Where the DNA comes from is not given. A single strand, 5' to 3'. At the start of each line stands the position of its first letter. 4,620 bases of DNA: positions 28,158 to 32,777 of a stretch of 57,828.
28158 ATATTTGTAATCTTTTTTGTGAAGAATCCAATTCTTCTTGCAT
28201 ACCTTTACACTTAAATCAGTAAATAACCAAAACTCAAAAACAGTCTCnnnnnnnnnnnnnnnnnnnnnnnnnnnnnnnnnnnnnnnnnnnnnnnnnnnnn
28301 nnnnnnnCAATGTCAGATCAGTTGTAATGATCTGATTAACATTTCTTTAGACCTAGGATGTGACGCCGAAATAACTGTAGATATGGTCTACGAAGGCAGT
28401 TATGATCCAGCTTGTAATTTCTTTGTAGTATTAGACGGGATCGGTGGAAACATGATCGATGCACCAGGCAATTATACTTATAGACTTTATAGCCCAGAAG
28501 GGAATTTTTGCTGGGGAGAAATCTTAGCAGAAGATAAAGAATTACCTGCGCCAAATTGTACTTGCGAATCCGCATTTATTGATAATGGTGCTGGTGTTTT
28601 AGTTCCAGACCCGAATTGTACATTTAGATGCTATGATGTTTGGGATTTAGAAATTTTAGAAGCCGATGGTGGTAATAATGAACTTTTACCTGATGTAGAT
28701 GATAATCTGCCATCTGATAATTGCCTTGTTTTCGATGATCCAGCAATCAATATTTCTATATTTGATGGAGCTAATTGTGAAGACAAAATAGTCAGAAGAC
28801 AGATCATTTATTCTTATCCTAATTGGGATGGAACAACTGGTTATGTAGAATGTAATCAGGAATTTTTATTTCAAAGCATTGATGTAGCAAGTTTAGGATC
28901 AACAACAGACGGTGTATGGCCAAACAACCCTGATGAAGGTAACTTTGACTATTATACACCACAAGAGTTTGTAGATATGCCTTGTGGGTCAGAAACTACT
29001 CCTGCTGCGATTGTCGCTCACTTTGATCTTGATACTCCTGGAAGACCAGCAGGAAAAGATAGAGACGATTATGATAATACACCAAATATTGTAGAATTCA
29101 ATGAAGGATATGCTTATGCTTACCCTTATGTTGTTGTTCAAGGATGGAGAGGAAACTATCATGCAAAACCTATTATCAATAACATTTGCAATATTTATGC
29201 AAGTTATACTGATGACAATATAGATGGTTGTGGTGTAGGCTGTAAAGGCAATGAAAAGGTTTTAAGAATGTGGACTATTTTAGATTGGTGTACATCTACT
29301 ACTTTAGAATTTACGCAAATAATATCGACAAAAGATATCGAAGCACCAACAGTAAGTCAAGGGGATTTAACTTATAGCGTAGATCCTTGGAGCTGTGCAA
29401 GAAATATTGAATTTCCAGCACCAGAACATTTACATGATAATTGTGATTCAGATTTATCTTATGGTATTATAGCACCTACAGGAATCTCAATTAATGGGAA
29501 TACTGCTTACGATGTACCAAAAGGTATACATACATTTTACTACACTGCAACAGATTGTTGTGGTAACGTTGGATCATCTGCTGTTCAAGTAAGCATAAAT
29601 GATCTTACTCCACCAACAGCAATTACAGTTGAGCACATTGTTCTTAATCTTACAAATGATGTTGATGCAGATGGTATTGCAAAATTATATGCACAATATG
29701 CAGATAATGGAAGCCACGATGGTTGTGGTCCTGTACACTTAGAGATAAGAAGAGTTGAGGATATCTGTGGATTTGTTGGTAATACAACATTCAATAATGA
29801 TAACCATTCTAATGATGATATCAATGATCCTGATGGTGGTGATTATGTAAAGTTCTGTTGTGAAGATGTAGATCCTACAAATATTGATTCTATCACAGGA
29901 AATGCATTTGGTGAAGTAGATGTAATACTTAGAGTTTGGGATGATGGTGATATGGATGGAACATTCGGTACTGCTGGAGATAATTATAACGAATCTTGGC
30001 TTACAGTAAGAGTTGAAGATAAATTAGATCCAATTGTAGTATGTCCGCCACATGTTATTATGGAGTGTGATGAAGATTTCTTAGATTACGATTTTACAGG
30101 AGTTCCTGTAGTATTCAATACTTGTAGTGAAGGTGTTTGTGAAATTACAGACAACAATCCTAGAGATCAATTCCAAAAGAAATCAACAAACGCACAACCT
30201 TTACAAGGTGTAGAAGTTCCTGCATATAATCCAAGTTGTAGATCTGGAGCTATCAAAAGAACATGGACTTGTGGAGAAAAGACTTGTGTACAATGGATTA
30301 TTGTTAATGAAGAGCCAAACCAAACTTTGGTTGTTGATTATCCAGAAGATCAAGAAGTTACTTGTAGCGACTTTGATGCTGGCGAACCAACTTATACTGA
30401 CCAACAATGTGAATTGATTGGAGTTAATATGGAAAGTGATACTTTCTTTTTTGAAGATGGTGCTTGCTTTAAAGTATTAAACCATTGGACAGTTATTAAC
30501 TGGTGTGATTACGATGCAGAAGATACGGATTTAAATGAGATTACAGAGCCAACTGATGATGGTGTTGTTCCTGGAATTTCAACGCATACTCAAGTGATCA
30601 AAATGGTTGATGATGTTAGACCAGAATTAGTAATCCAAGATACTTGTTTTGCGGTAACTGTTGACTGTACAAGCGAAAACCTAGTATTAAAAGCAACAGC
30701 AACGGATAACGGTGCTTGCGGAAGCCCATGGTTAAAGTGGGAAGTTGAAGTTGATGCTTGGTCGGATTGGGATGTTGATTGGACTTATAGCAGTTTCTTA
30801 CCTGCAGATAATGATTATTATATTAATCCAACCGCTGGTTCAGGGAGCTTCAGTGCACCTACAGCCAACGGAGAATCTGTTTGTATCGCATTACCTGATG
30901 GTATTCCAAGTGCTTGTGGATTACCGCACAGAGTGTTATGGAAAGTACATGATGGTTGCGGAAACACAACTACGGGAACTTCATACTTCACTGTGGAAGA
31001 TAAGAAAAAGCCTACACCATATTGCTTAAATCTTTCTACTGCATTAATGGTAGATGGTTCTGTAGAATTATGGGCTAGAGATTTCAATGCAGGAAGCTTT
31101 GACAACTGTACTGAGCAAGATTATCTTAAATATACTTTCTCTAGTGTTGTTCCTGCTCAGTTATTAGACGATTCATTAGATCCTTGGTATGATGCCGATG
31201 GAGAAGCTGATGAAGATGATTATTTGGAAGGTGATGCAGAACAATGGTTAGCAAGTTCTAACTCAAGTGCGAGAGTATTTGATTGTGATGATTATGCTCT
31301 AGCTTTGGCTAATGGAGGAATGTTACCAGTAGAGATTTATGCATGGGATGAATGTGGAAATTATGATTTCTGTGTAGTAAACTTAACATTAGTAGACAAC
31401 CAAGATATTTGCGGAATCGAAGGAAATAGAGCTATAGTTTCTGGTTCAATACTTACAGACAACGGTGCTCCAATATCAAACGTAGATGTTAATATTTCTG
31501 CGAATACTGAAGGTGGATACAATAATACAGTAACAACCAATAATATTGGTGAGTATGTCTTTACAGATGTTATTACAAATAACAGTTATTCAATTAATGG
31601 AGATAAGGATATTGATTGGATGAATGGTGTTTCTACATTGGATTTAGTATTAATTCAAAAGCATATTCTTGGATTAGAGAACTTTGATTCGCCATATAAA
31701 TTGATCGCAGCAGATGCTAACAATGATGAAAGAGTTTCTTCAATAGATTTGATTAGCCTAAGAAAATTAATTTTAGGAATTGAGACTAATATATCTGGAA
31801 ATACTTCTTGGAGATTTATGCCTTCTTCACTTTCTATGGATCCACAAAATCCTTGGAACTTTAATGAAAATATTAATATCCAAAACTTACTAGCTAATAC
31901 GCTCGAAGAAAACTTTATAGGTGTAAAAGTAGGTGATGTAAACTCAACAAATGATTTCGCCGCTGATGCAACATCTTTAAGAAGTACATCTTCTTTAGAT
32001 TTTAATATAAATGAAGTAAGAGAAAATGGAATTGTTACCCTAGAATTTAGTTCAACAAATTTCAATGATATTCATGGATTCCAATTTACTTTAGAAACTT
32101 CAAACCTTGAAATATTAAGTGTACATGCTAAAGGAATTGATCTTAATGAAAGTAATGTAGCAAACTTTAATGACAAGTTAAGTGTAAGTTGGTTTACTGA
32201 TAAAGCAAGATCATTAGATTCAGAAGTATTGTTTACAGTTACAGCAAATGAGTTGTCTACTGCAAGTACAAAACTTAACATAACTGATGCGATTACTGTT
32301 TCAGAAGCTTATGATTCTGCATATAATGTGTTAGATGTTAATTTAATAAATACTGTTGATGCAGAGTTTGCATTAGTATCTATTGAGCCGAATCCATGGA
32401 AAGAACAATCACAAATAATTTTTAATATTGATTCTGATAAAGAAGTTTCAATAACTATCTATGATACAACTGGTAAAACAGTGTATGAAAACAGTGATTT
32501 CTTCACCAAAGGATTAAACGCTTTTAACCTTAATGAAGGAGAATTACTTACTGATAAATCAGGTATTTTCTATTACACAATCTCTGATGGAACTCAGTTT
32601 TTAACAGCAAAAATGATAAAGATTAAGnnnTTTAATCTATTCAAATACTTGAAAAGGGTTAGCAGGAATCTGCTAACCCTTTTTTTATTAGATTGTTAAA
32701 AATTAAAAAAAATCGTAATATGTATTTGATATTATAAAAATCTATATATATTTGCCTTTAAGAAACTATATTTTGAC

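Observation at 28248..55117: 26.9-kb array of four consecutive giant T9SS-cargo genes: candidate undescribed surface assembly or adhesion system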

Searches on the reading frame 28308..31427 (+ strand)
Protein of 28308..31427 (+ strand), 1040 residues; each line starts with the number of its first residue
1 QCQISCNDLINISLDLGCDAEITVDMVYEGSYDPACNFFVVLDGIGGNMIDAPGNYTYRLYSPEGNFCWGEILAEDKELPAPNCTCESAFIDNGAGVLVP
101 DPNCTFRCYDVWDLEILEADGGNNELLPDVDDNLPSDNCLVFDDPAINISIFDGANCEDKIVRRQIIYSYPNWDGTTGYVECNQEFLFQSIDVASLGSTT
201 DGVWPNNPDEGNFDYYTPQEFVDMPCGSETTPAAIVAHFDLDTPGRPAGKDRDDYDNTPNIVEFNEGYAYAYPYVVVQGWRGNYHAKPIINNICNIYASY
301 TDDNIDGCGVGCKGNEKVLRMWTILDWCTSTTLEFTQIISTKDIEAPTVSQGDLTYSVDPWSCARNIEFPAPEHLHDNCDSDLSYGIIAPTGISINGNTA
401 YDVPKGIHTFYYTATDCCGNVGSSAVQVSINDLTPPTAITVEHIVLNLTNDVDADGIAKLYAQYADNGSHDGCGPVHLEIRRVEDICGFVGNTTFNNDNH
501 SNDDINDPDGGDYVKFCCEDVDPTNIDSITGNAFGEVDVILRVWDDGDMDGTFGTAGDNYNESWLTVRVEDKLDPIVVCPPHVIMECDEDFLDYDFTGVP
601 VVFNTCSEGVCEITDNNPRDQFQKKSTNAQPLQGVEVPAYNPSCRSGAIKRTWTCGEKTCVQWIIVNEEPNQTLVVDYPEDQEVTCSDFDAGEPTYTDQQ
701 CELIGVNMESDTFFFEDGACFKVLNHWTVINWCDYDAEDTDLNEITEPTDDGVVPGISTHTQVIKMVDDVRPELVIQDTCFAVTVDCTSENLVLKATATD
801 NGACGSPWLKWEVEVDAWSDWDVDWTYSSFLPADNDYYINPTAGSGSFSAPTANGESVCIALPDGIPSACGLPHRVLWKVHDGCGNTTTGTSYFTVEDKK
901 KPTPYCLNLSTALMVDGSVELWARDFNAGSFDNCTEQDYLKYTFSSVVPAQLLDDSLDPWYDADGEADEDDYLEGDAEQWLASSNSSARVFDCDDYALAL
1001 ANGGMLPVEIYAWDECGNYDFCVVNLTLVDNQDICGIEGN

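Call 51: predict_structure(alignment_id=A3)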
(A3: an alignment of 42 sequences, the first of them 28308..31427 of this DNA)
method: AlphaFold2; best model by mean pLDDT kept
length: 1040 residues; sequences in the alignment: 42
mean_pLDDT: 79.6   pTM: 0.41
mean pLDDT of the five models: 79.6, 79.1, 77.4, 75.3, 75.1
residues with pLDDT >= 90: 230; 70-90: 611; 50-70: 143; < 50: 56
segments of 3 or more residues with pLDDT < 50: 242-263, 613-616, 668-673, 742-753, 838-844
pLDDT, mean of each block of 10 residues (from residue 1): 84 84 89 84 88 90 89 85 86 82 82 56 66 77 80 68 87 81 88 83 66 82 87 85 44 44 69 80 75 86 85 83 88 91 86 82 85 81 87 89 89 89 90 87 85 76 92 87 84 81 80 90 82 89 87 84 92 74 70 75 68 60 79 73 70 76 68 62 69 66 71 65 80 62 47 63 80 88 72 88 78 86 85 61 63 90 71 86 86 82 89 90 90 70 85 70 84 91 88 92 91 84 92 74
secondary structure, 60 per line:
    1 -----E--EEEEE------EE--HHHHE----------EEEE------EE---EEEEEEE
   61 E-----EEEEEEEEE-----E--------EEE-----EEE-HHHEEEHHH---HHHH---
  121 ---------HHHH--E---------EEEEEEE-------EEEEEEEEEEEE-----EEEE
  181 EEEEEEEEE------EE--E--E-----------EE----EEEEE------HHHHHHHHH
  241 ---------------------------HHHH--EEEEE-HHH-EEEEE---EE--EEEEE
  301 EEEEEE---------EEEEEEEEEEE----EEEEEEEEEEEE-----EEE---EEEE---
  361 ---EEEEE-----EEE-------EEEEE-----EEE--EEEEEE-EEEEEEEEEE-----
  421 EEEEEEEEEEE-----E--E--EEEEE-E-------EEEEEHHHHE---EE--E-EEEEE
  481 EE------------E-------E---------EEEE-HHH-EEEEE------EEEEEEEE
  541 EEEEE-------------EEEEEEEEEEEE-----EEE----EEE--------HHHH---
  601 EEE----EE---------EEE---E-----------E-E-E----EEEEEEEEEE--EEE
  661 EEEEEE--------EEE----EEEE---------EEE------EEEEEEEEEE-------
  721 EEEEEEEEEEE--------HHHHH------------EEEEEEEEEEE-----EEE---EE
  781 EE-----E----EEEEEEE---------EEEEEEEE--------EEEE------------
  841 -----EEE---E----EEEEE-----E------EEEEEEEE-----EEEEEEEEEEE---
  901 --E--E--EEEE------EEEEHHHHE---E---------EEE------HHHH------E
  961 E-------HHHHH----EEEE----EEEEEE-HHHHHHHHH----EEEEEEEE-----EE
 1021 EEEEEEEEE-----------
elements in order (helices of 4 or more, strands of 3 or more residues): E9-13 H24-27 E39-42 E54-61 E67-75 E90-92 E98-100 E105-107 H114-117 H130-133 E146-152 E160-171 E177-189 E221-225 H232-240 H268-271 E274-278 E284-288 E296-306 E316-326 E331-342 E348-350 E354-357 E364-368 E374-376 E384-388 E394-396 E399-404 E406-415 E421-431 E443-447 E457-461 H462-465 E476-482 E513-516 E522-526 E533-545 E559-570 E576-578 E583-585 H594-597 E601-603 E619-621 E646-655 E658-666 E675-677 E682-685 E695-697 E704-713 E721-731 H740-744 E757-767 E773-775 E779-782 E793-799 E809-816 E825-828 E846-848 E857-861 E874-881 E887-897 E909-912 E919-922 H923-926 E941-943 H950-953 H969-973 E978-981 E986-991 H993-1001 E1006-1013 E1019-1029

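Call 53: fold_search(model_id=the predicted structure, library=pdb)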
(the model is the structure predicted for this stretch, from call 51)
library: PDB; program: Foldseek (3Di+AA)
matches with E <= 10: 1586; with E <= 0.001: 296
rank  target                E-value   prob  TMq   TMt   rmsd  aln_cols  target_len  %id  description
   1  7r5k_10               2.2e-14  1.00  0.11  0.07  56.9      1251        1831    8  Human nuclear pore complex (constricted) (released 2022-06-22)
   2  9flp_A                1.2e-13  1.00  0.12  0.13  93.7      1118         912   10  CryoEM structure of the neck (1403-2314) in the grappling hook protein A (GhpA) in the bacterium Aureispira sp. CCB-QB (released 2024-10-16)
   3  5iry_A                2.3e-13  1.00  0.12  0.20  50.6       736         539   12  Crystal structure of human Desmocollin-1 ectodomain (released 2016-06-22)
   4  8k53_A                2.4e-12  1.00  0.12  0.15  46.2      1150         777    8  Structure of the Dimeric Human CNTN2 Ig 1-6-FNIII 1-2 Domain in an Asymmetric State (released 2023-12-06)
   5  6e6b_A                2.5e-12  1.00  0.13  0.19  72.1       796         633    9  Crystal structure of the Protocadherin GammaB4 extracellular domain (released 2019-04-10)
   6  6vg4_A                5.9e-12  1.00  0.13  0.18  69.8       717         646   11  Human protocadherin 10 ectodomain (released 2020-03-11)
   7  7sqc_O0               5.9e-12  1.00  0.11  0.11  67.4      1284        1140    8  Ciliary C1 central pair apparatus isolated from Chlamydomonas reinhardtii (released 2022-04-13)
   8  7a7d_a                8.5e-12  1.00  0.13  0.21  49.3       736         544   12  Cadherin fit into cryo-ET map (released 2020-12-23)
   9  7ol4_A                9.0e-12  1.00  0.09  0.14  43.4       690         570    9  Mouse contactin-1 neurofascin-155 immunoglobulin domains adhesion complex (released 2022-12-14)
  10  7ol2_A                1.0e-11  1.00  0.11  0.17  33.8       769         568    9  Crystal structure of mouse contactin 1 immunoglobulin domains (released 2022-12-14)
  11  7ok5_A                1.1e-11  1.00  0.12  0.18  32.8       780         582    9  Crystal structure of mouse neurofascin 155 immunoglobulin domains (released 2022-12-14)
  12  3dmk_A                1.1e-11  1.00  0.14  0.18  43.6      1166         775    8  Crystal structure of Down Syndrome Cell Adhesion Molecule (DSCAM) isoform 1.30.30, N-terminal eight Ig domains (released 2008-10-07)
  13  9ba4_A                1.4e-11  1.00  0.13  0.13  55.4      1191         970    7  Full-length cross-linked Contactin 2 (CNTN2) (released 2024-07-17)
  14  8k3j_A                1.8e-11  1.00  0.08  0.14  48.5       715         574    9  Structure of human CNTN2 immunoglobulin domains 1-6 homo-dimer (released 2024-07-17)
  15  9ijj_O                1.9e-11  1.00  0.14  0.12  102.4      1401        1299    6  In situ structure of the central apparatus in mouse sperm axoneme. (released 2025-06-04)
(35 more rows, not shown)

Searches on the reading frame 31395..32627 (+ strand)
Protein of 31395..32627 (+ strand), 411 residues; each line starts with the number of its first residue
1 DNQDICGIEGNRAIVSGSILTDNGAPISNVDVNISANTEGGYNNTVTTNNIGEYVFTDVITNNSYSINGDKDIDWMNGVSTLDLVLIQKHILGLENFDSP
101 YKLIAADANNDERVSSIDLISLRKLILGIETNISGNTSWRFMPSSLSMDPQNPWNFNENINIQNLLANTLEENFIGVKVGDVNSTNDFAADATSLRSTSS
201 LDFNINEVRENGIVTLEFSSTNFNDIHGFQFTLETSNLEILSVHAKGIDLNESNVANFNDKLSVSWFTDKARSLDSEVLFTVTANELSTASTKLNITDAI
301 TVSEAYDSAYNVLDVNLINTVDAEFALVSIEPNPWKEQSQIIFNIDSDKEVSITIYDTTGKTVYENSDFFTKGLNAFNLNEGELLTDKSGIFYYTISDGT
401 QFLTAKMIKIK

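Call 38: predict_structure(alignment_id=A2)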
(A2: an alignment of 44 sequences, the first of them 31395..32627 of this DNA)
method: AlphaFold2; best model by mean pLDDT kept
length: 411 residues; sequences in the alignment: 44
mean_pLDDT: 90.4   pTM: 0.74
mean pLDDT of the five models: 90.4, 90.1, 88.2, 87.9, 87.7
residues with pLDDT >= 90: 310; 70-90: 73; 50-70: 18; < 50: 10
segments of 3 or more residues with pLDDT < 50: 1-5, 190-192
pLDDT, mean of each block of 10 residues (from residue 1): 49 96 94 91 93 96 96 91 95 95 96 96 95 94 95 93 96 97 77 62 92 94 88 94 94 93 95 87 90 86 92 85 77 89 92 97 96 90 90 96 93 77
secondary structure, 60 per line:
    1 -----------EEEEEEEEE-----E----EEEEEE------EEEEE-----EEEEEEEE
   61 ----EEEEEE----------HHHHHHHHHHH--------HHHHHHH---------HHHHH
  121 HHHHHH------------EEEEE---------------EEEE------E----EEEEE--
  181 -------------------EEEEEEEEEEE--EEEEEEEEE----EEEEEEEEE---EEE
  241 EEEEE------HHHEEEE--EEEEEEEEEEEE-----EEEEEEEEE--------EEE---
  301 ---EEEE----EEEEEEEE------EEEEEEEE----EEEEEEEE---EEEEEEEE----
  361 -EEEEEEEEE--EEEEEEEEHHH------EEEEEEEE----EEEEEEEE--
elements in order: E12-20 E31-36 E43-47 E53-60 E65-70 H81-91 H100-106 H116-126 E139-143 E159-162 E174-178 E200-210 E213-221 E226-234 E238-245 E255-258 E261-272 E278-286 E295-297 E304-307 E312-319 E326-333 E338-345 E349-356 E362-370 E373-380 E390-397 E402-409

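Call 41: fold_search(model_id=the predicted structure, library=pdb)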
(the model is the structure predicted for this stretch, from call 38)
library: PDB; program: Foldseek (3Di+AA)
matches with E <= 10: 1833; with E <= 0.001: 115
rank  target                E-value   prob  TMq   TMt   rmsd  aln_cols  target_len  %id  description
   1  2w1n                  1.6e-08  1.00  0.23  0.38  22.8       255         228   15  cohesin and fibronectin type-III double module construct from the Clostridium perfringens glycoside hydrolase GH84C (released 2009-02-03)
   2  8jmw_A                2.4e-07  1.00  0.17  0.14  17.7       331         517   11  Fibril form of serine peptidase Vpr (released 2023-12-06)
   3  3rkp_B                5.2e-07  1.00  0.21  0.23  19.9       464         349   10  Crystal structure of BcpA*(D312A), the major pilin subunit of Bacillus cereus (released 2012-05-30)
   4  3kpt_A                6.5e-07  1.00  0.21  0.23  20.3       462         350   11  Crystal structure of BcpA, the major pilin subunit of Bacillus cereus (released 2009-11-24)
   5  3kpt_B                9.5e-07  1.00  0.20  0.23  19.4       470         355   10  Crystal structure of BcpA, the major pilin subunit of Bacillus cereus (released 2009-11-24)
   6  3rkp_A                2.2e-06  1.00  0.20  0.23  19.4       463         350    9  Crystal structure of BcpA*(D312A), the major pilin subunit of Bacillus cereus (released 2012-05-30)
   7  1fnf                  1.3e-05  0.93  0.14  0.15  25.8       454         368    9  FRAGMENT OF HUMAN FIBRONECTIN ENCOMPASSING TYPE-III REPEATS 7 THROUGH 10 (released 1996-01-29)
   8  7q62_A                1.6e-05  0.85  0.15  0.07  21.6       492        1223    9  Structure of TEV cleaved A2ML1 dimer (A2ML1-TT dimer) (released 2022-04-20)
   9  6xi3                  1.7e-05  0.97  0.17  0.18  33.4       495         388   11  Crystal structure of tetra-tandem repeat in extending region of large adhesion protein (released 2020-10-14)
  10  7q61_A                2.1e-05  0.96  0.17  0.08  17.2       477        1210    8  Structure of TEV conjugated A2ML1 (A2ML1-TC) (released 2022-04-20)
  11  7q60                  3.6e-05  0.97  0.17  0.08  16.6       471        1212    8  Structure of TEV cleaved A2ML1 (A2ML1-TE) (released 2022-04-20)
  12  3wcy_A                4.2e-05  0.94  0.13  0.15  20.4       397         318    7  Murine Ifnar1 in complex with interferon-beta (released 2013-07-24)
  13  6fb3_A                4.4e-05  1.00  0.18  0.04  25.7       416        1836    7  Teneurin 2 Partial Extracellular Domain (released 2018-03-28)
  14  6x3a                  4.7e-05  0.97  0.14  0.18  24.6       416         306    9  Crystal structure of the FN4-FN6 domains of human PTPRD (released 2021-05-26)
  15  6za2_A                4.7e-05  0.96  0.18  0.08  21.3       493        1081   11  Crystal structure of dimeric latent PorU from Porphyromonas gingivalis (released 2021-09-29)
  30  2jh2_C                1.3e-04  1.00  0.24  0.67   3.0       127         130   16  X-ray crystal structure of a cohesin-like module from Clostridium perfringens (released 2007-11-06)
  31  3l8q_A                1.3e-04  1.00  0.24  0.28  14.0       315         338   10  Structure analysis of the type II cohesin dyad from the adaptor ScaA scaffoldin of Acetivibrio cellulolyticus (released 2010-05-05)
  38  3l8q_D                1.9e-04  1.00  0.24  0.28  14.1       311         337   10  Structure analysis of the type II cohesin dyad from the adaptor ScaA scaffoldin of Acetivibrio cellulolyticus (released 2010-05-05)
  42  2jh2_B                2.1e-04  1.00  0.21  0.56   6.9       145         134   16  X-ray crystal structure of a cohesin-like module from Clostridium perfringens (released 2007-11-06)
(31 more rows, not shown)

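Call 77: search_solved_structures(query=A2, max_evalue=1)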
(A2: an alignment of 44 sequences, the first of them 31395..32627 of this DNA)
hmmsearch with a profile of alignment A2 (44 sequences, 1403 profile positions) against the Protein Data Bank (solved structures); distinct sequences matched with E-value up to 1: 19.
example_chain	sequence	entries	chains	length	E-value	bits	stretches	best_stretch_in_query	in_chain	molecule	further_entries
8zvk_A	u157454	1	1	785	2.9e-05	24.8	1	1063-1116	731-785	AaBgIC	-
4uyp_B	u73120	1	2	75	0.00015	22.4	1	1061-1117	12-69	Cellulosomal scaffoldin adaptor protein B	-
4uyq_B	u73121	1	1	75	0.00033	21.3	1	1062-1117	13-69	Cellulosomal scaffoldin adaptor protein B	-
4m03_A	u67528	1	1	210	0.00037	21.2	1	353-423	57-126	Serine-rich adhesin for platelets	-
2vn5_B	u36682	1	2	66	0.0014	19.3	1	1090-1119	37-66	ENDOGLUCANASE A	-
4fl4_A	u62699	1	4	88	0.0034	18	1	1035-1117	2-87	Glycoside hydrolase family 9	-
4dh2_B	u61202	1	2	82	0.0039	17.8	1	1060-1120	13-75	Dockerin type 1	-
3ul4_B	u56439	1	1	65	0.01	16.4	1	1063-1114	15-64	Cellulosome enzyme, dockerin type I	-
2vn6_B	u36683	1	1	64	0.017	15.7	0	1090-1116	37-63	ENDOGLUCANASE A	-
8x39_A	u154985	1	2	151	0.048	14.2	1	1060-1117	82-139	Serine protease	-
8x3a_A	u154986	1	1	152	0.057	13.9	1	1060-1117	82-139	Serine protease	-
5nrm_B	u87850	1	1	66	0.062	13.8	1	1061-1116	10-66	DocCel5: Type I dockerin repeat domain from A. cellulolyticus family 5 endoglucanase WP_01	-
1daq_A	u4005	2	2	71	0.064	13.8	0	1089-1118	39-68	ENDOGLUCANASE SS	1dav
2mte_A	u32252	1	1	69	0.074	13.5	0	1088-1117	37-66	Cellulose 1,4-beta-cellobiosidase (reducing end) CelS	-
5nrk_B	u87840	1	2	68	0.14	12.7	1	1065-1117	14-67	DocCel5: Type I dockerin repeat domain from A. cellulolyticus family 5 endoglucanase WP_01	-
3l8q_A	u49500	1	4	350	0.44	11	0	1186-1243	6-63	Cellulosomal scaffoldin adaptor protein B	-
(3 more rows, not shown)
